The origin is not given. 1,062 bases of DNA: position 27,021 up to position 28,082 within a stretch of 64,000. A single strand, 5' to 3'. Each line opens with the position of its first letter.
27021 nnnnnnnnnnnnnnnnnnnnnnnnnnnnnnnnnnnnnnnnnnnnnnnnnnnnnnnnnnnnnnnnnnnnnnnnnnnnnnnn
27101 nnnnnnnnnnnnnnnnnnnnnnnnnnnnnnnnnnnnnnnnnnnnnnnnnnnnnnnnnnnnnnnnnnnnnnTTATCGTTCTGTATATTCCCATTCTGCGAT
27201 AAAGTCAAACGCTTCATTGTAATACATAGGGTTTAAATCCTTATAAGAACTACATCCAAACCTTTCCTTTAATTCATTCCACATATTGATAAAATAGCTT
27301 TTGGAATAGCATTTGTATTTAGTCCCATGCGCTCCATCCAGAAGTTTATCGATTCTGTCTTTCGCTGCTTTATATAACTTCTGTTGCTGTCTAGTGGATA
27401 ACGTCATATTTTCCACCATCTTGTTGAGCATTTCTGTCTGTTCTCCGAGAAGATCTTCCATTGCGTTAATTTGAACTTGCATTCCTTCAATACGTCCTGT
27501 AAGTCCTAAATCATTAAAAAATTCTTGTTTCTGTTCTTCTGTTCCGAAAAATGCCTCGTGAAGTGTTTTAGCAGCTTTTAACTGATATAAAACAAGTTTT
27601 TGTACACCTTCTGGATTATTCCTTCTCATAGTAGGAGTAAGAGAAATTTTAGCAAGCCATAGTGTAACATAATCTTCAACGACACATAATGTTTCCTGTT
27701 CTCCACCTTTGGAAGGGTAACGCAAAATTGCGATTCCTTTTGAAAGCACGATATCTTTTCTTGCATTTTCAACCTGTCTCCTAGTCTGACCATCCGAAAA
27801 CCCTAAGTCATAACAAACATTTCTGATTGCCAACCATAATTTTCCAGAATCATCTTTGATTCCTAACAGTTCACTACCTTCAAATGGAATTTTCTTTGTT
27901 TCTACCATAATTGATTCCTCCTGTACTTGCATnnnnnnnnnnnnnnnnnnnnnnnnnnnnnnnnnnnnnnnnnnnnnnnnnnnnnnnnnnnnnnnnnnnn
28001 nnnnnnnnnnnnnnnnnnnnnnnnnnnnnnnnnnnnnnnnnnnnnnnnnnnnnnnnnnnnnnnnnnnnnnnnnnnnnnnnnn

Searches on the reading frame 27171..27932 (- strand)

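Call 71: search_protein_families(library=pfam, proteins=[window:27171-27932:-], max_evalue=0.001)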
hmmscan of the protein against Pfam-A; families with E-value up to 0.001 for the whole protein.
window:27171-27932:- (253 aa): 2 families
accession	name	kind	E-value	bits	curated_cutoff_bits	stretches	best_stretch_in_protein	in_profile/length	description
PF10552.14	ORF6C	-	8.9e-15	55.1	22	1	159-250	13-106/114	ORF6C domain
PF10547.14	P22_AR_N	-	9e-15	55.3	30.7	1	14-130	2-111/115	P22_AR N-terminal domain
